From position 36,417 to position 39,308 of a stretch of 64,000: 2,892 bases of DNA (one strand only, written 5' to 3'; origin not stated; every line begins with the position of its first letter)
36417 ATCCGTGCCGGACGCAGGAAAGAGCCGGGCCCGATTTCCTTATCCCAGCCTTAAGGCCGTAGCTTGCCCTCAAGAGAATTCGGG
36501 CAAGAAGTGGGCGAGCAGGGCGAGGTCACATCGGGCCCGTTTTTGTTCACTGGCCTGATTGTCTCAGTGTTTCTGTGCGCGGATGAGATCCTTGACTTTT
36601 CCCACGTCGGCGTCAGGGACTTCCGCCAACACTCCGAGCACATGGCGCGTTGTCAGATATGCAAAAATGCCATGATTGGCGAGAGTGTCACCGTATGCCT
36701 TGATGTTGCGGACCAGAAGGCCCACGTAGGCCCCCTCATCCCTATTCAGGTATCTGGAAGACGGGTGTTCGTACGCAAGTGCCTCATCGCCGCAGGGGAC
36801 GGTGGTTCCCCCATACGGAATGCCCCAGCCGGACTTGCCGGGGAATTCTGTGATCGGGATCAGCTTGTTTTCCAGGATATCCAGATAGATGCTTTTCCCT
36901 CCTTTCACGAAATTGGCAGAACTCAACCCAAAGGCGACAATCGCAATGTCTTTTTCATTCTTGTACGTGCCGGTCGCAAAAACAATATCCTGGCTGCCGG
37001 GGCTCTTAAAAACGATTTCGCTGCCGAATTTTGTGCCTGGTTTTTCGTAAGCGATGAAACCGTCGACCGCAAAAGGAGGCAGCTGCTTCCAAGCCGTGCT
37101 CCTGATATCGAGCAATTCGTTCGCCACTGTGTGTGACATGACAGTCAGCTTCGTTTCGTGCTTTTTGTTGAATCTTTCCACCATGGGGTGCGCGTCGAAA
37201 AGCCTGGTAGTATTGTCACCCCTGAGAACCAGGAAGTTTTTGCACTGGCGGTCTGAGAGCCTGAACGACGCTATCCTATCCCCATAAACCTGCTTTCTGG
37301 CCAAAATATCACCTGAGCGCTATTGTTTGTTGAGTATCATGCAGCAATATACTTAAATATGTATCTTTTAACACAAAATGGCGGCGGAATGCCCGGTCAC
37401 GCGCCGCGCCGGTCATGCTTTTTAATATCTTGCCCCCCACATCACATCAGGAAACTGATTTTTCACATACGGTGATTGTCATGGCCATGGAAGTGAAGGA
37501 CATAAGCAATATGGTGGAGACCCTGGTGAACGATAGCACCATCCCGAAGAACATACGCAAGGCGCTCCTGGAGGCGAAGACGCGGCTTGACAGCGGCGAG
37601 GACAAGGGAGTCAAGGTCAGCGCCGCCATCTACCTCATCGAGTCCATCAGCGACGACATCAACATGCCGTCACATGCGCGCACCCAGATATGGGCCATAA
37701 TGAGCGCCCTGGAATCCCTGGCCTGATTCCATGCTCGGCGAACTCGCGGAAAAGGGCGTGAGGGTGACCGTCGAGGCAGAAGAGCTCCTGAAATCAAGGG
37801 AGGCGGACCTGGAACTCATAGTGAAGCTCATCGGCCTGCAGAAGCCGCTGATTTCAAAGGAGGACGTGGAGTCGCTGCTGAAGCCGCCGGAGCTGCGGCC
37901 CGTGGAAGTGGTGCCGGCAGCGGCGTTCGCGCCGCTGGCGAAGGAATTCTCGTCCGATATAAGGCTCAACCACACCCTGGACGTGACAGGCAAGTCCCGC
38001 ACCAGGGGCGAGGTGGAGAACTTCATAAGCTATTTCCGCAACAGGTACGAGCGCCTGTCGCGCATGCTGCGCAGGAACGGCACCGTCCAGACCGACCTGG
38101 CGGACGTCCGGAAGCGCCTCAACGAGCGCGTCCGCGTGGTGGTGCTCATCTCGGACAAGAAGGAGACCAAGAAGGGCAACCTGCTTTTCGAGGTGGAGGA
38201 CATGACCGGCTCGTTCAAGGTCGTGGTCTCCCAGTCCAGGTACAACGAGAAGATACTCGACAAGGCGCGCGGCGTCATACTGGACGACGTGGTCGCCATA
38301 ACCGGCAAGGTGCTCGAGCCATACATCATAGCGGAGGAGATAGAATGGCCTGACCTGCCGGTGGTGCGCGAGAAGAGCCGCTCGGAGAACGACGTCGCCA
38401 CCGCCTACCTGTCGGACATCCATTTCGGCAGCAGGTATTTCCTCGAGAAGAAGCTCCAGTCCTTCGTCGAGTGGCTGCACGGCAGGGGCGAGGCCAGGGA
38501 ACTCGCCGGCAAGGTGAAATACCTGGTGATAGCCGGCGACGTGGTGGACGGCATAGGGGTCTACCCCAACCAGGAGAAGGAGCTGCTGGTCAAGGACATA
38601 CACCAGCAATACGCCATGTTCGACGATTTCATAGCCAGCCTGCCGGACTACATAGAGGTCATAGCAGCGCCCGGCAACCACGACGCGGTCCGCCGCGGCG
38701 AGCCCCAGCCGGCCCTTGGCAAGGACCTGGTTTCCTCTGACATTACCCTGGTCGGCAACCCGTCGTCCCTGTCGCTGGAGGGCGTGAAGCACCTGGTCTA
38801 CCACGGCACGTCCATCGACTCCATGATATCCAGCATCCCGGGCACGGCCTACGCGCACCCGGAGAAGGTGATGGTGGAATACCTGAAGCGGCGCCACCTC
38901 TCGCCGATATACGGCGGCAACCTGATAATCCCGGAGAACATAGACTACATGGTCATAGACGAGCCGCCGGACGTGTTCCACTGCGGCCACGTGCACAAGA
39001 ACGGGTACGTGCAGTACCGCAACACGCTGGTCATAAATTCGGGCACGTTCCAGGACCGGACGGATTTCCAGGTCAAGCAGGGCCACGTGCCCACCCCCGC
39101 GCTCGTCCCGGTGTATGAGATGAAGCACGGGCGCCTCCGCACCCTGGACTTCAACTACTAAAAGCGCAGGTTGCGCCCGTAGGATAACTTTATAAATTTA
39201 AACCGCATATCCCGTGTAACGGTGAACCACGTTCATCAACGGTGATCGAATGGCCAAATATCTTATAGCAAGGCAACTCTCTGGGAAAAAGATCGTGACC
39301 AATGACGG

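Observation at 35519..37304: Direct repeats of the tRNA-Arg 3' end bracket a lower-GC islet of two uncharacterised genes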

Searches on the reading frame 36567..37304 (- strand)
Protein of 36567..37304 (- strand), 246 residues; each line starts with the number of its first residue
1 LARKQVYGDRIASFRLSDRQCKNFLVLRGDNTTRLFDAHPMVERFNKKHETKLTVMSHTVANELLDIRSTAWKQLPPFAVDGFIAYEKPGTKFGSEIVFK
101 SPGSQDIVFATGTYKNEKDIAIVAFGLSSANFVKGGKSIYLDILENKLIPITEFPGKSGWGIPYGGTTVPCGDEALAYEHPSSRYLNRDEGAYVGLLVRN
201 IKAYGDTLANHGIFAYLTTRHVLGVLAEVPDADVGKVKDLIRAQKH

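Call 11: search_protein_families(library=pfam, proteins=[window:36567-37304:-], max_evalue=0.1)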
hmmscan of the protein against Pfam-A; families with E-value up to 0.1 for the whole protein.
window:36567-37304:- (246 aa): 0 families

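Call 15: find_homologous_proteins(query=window:36567-37304:-, max_evalue=0.001)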
Query window:36567-37304:- (246 aa): 3 proteins with E <= 0.001 among 288 candidates.
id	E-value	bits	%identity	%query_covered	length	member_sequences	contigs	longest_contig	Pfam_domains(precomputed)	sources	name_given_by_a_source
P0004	7.1e-163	558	100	100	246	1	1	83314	-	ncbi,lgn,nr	ncbi:MAG: hypothetical protein PHV13_02145 [Candidatus ainarchaeum sp.]|nr:hypothetical protein [Can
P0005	1.2e-53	200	45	98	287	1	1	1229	-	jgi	jgi:hypothetical protein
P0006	7.7e-47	178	44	99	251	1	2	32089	-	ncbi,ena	-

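Call 18: find_encoding_contigs(protein=P0006, flank=10000)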
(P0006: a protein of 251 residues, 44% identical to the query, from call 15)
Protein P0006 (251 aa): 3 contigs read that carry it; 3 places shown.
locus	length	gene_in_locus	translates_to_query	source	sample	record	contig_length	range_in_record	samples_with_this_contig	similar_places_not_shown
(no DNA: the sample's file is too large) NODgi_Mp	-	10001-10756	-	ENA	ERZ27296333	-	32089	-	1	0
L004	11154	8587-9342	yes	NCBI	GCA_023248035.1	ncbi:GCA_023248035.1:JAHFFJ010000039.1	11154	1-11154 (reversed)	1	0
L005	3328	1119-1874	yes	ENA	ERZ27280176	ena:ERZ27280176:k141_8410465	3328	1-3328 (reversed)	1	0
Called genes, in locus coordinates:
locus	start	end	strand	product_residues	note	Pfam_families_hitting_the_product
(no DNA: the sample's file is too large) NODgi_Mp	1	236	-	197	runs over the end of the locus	PF00881:Nitroreductase, PF14512:TM1586_NiRdase (faint)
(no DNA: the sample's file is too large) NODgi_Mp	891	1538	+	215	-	PF00230:MIP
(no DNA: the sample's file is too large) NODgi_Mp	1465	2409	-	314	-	PF01207:Dus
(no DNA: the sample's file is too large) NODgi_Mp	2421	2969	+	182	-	-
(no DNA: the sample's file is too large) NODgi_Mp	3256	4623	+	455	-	PF00171:Aldedh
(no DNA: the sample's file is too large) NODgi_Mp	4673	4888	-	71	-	-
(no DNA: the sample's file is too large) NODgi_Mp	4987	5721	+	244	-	PF02129:Peptidase_S15 (weak), PF01738:DLH, PF02273:Acyl_transf_2 (weak), PF00561:Abhydrolase_1, PF12146:Hydrolase_4, PF20408:Abhydrolase_11, PF12697:Abhydrolase_6, PF20434:BD-FAE (weak), +2 more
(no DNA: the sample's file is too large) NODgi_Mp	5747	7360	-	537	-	PF00155:Aminotran_1_2 (weak)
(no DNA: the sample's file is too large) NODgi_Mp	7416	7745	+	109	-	PF01918:Alba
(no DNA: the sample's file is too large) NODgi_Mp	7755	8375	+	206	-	PF01940:DUF92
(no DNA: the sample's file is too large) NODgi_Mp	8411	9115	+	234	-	PF00483:NTP_transferase, PF12804:NTP_transf_3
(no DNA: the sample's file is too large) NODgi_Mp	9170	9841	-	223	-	-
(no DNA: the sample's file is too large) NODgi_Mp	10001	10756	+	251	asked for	-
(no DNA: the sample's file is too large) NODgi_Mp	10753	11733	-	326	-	PF00953:Glycos_transf_4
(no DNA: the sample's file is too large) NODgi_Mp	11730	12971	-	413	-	PF00368:HMG-CoA_red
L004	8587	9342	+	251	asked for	-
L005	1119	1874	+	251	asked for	-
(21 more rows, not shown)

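Call 19: find_encoding_contigs(protein=P0005, flank=5000)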
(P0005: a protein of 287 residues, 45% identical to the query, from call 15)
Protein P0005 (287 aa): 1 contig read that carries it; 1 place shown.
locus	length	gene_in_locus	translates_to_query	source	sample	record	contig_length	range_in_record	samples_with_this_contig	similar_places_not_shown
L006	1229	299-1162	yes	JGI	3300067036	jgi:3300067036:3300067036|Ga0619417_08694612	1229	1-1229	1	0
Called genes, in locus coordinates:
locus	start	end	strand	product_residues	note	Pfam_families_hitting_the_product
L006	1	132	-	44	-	?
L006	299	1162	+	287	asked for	-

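Call 45: predict_structure(alignment_id=A3)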
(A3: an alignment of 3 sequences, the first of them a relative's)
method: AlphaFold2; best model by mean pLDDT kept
length: 246 residues; sequences in the alignment: 3
mean_pLDDT: 36.0   pTM: 0.35
mean pLDDT of the five models: 36.0, 31.9, 29.5, 28.6, 28.4
residues with pLDDT >= 90: 0; 70-90: 0; 50-70: 26; < 50: 220
segments of 3 or more residues with pLDDT < 50: 1-38, 55-229, 243-246
pLDDT, mean of each block of 10 residues (from residue 1): 26 37 37 42 55 47 28 26 31 32 32 31 36 40 37 30 25 28 34 39 35 30 45 57 42
secondary structure, 60 per line:
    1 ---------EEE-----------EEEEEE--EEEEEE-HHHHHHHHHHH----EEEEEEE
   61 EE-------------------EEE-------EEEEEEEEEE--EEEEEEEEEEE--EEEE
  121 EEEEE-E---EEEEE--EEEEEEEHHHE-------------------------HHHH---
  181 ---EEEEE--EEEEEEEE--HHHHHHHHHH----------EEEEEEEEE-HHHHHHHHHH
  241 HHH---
elements in order: E10-12 E24-29 E32-37 H39-49 E54-62 E82-84 E92-101 E104-114 E117-125 E131-135 E138-144 H174-177 E184-188 E191-198 H201-210 E221-229 H231-243

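Call 46: search_protein_representatives(alignment_id=A3)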
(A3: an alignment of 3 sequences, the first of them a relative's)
Query: 3 sequences, 248 profile positions. Proteins with E-value up to 0.001 (for the whole library): 412; up to 1e-10: 169; up to 1e-30: 65. The best 150 are listed.
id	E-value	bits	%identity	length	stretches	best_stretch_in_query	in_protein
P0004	1.1e-127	441.0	-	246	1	3-248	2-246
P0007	8.8e-94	329.9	-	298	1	6-246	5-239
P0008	4.5e-85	301.4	-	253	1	3-207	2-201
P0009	1.8e-76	273.2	-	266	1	1-242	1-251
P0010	2.0e-74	266.5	-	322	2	5-135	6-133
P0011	2.2e-73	263.1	-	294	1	3-245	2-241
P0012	3.0e-73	262.6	-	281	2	1-136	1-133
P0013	6.6e-71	255.0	-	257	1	4-245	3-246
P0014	4.1e-70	252.4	-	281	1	16-246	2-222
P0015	7.5e-69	248.2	-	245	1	1-244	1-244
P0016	1.6e-67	243.9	-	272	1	1-243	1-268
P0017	9.6e-67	241.3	-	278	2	1-140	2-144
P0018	5.2e-64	232.4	-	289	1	5-243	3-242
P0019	4.1e-62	226.2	-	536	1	9-246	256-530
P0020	5.1e-62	225.9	-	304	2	6-135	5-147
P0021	2.6e-61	223.5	-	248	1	7-246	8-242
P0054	5.5e-39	150.4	-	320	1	13-244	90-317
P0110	8.4e-21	90.9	-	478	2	79-236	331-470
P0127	2.8e-17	79.3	-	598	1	53-206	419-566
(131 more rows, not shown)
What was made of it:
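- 36564..37304 (-): Gene 2, 246 aa. TTG start preceded by AGGTGAT. A low-GC3 member of a widespread uncharacterised family. Homologues and family size: calls 15, 46 (412 clusters with E <= 1e-3).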

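Call 48: search_protein_families(library=pfam, alignment_id=A4, max_evalue=0.01)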
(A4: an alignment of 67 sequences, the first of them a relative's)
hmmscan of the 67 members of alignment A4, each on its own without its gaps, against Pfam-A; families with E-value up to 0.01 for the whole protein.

A. member 1, P0004 (246 aa): 0 families

B. families by the number of members that match (of 67 scanned): 0 families

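Call 49: search_solved_structures(query=A4, max_evalue=1)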
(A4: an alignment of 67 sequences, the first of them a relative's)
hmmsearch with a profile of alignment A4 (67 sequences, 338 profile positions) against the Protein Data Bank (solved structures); distinct sequences matched with E-value up to 1: 2.
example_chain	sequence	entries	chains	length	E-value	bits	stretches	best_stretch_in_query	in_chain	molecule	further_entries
8s0b_F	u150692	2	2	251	0.81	12.1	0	253-294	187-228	Origin recognition complex subunit 6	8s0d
6kvg_A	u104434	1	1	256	0.84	12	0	253-294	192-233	Origin recognition complex subunit 6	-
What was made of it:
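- Tried and rejected: The gene-2 family profile against PDB sequences and Pfam found nothing (calls 48, 49).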

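Call 53: search_protein_families(library=padloc, proteins=[P0004], max_evalue=0.1)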
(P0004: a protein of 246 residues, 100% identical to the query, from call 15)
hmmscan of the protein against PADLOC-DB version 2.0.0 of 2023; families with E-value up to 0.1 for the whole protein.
P0004 (246 aa): 0 families

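Call 54: search_protein_families(library=phrogs, proteins=[P0004], max_evalue=0.1)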
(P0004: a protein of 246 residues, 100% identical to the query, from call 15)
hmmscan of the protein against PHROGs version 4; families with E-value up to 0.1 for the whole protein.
P0004 (246 aa): 1 family
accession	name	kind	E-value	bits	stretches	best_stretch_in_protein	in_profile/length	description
phrog_21465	-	unknown function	0.057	14.8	0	104-130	32-57/70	-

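Call 55: search_protein_families(library=ncbifam, proteins=[P0004], max_evalue=0.1)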
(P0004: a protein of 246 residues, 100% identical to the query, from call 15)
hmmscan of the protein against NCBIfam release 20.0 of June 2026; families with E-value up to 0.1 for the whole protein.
P0004 (246 aa): 0 families
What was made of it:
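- Checked: Neither protein has a recognisable family in Pfam, NCBIfam, PADLOC or PHROGs, or among PDB sequences (gene 2 only) (calls 11, 48, 49, 53-55).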

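Call 57: list_cluster_members(proteins=[P0007, P0009, P0011, P0013, P0015, P0019, P0021, P0054, P0110, P0127])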
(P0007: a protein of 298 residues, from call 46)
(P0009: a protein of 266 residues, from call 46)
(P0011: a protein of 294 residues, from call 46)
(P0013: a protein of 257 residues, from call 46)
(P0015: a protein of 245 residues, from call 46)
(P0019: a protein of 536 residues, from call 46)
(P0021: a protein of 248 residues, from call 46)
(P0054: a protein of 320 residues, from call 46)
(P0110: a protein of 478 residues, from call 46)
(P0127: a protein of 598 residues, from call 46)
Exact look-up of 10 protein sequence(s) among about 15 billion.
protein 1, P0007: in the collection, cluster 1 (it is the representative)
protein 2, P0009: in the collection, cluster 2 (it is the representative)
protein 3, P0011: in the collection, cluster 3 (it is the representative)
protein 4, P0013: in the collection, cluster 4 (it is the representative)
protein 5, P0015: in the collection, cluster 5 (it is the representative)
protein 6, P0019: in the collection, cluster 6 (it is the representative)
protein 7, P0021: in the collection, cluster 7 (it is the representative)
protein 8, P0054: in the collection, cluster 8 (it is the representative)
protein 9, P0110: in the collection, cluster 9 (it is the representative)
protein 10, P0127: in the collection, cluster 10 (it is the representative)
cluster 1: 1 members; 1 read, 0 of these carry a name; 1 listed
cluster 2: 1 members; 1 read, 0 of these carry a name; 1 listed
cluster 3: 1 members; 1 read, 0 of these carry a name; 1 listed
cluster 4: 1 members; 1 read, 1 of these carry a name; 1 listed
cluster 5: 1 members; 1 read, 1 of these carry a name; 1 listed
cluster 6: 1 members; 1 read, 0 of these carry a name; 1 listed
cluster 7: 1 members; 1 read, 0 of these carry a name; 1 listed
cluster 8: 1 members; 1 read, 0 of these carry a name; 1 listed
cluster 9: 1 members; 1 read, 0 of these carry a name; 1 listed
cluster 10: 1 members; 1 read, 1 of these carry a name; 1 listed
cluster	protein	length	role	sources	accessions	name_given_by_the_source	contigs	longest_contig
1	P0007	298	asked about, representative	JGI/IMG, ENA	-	-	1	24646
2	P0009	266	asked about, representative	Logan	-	-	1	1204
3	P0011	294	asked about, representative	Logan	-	-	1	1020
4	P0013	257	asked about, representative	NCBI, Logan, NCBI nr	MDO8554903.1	MAG: hypothetical protein Q7S22_08895 [Candidatus Micrarchaeota archaeon] | hypothetical protein [Candidatus Micrarchaeota archaeon]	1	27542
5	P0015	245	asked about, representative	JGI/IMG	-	hypothetical protein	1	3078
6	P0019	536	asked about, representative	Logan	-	-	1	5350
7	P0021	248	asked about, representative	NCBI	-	-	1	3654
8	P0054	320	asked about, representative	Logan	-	-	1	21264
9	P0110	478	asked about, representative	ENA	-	-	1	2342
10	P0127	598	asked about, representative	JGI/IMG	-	hypothetical protein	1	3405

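Call 58: find_encoding_contigs(protein=P0013, flank=6000, max_places=2)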
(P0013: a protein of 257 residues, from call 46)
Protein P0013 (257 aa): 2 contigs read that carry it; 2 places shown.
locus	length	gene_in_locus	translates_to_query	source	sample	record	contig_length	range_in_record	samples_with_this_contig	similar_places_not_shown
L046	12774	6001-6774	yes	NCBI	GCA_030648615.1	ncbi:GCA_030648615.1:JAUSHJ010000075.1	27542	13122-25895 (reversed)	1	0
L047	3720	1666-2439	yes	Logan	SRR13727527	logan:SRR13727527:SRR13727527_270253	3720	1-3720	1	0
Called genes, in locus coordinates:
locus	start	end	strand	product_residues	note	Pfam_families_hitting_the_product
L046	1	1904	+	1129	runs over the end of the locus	PF07705:CARDB (weak), PF11974:bMG3 (faint)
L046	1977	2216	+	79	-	-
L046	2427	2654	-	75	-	-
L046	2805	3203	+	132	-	PF00293:NUDIX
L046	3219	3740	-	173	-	PF23435:DUF7121 (weak)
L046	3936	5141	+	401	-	PF13646:HEAT_2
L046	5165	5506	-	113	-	-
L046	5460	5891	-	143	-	-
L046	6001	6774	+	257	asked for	-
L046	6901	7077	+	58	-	PF01192:RNA_pol_Rpb6 (weak)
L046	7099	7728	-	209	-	-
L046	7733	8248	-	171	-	PF06559:DCD_N (weak), PF22769:DCD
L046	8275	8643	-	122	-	PF01909:NTP_transf_2, PF18765:Polbeta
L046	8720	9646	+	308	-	-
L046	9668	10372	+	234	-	PF20143:NAD_kinase_C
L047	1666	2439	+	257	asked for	-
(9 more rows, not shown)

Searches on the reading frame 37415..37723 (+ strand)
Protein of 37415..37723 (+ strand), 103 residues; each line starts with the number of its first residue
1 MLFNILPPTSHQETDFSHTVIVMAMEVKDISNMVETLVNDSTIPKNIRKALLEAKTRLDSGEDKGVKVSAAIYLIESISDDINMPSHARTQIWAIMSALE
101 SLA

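Call 11: search_protein_families(library=pfam, proteins=[window:37415-37723:+], max_evalue=0.1)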
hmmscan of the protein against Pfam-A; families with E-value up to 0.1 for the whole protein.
window:37415-37723:+ (103 aa): 3 families
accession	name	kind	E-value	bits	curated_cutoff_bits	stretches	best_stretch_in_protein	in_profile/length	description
PF03685.18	UPF0147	-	1.4e-23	83.2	23.6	1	27-101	5-80/81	Uncharacterised protein family (UPF0147)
PF08951.15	EntA_Immun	-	0.025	15.2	22.1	1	28-63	2-39/73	Enterocin A Immunity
PF17082.10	Spc29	-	0.076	13.3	31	1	25-59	1-34/245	Spindle Pole Component 29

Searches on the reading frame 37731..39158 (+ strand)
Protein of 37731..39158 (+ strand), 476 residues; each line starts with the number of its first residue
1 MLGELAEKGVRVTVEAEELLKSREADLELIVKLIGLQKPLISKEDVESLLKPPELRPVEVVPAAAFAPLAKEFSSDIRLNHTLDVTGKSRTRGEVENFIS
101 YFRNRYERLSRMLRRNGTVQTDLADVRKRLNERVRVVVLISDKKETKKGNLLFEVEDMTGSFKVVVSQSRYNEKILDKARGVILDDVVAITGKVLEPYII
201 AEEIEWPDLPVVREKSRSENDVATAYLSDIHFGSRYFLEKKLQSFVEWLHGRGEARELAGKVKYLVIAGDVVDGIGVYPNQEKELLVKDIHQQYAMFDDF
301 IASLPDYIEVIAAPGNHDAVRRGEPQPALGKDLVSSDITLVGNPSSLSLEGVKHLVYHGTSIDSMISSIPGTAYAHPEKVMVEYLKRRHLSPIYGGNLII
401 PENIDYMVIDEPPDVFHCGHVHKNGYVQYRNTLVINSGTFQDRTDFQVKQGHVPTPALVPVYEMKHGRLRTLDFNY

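Call 24: find_related_loci(query=window:37731-39158:+, collection=metagenome_contigs, flank=10000)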
Query window:37731-39158:+ (476 aa) in metagenome_contigs; peptide patterns used: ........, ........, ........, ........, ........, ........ (x = any residue, [..] = any of these).
333 stretches matched a pattern; 31 encode a relative of the query (tblastn E <= 1e-3); 30 distinct loci.
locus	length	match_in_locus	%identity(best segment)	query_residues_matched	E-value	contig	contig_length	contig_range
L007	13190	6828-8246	76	1-475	0e+0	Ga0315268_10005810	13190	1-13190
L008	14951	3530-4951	74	1-474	0e+0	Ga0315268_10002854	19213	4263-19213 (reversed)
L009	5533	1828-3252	75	1-474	0e+0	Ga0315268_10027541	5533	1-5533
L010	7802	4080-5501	73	1-474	0e+0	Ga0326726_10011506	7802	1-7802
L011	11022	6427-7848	73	1-474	0e+0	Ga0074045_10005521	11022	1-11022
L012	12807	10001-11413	72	1-475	0e+0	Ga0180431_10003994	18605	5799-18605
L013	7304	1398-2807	72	1-474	0e+0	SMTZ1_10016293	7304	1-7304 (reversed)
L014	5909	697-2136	70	1-474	0e+0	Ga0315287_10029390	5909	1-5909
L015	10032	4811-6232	70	1-474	0e+0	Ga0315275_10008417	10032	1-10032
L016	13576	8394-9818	69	1-474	0e+0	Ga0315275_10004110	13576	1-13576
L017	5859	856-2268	70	5-474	0e+0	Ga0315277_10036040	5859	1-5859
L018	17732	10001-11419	69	2-474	0e+0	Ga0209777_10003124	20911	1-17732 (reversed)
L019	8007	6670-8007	73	1-447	0e+0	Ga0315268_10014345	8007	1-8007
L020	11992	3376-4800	68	1-474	0e+0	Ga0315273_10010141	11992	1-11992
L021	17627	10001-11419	68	2-474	0e+0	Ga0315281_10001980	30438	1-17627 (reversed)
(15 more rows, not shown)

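Call 52: search_protein_families(library=pfam, proteins=[L015:3909-4448:-, L013:616-1020:-], max_evalue=0.1)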
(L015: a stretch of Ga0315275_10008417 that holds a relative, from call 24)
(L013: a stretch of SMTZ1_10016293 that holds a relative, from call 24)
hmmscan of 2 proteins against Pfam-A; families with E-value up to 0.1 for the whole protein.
L015:3909-4448:- (180 aa): 0 families

L013:616-1020:- (135 aa): 0 families

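Call 53: search_protein_families(library=padloc, proteins=[L015:3909-4448:-, L013:616-1020:-], max_evalue=0.1)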
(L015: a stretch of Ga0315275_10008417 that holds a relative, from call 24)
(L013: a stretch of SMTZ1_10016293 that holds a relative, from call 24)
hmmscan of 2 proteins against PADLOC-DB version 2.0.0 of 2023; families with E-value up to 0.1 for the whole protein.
L015:3909-4448:- (180 aa): 0 families

L013:616-1020:- (135 aa): 0 families

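Call 54: search_protein_families(library=phrogs, proteins=[L015:3909-4448:-, L013:616-1020:-], max_evalue=0.1)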
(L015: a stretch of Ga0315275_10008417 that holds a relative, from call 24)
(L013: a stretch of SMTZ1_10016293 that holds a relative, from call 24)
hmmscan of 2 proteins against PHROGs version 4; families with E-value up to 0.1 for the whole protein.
L015:3909-4448:- (180 aa): 1 family
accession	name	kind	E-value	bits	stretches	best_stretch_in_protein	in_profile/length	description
phrog_31845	-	unknown function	0.05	14.6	0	136-168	14-45/65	-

L013:616-1020:- (135 aa): 0 families

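Call 55: search_protein_families(library=ncbifam, proteins=[L015:3909-4448:-, L013:616-1020:-], max_evalue=0.1)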
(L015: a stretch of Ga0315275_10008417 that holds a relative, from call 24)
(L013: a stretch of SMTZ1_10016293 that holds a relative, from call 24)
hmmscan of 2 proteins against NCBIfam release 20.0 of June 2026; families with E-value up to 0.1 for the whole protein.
L015:3909-4448:- (180 aa): 0 families

L013:616-1020:- (135 aa): 0 families
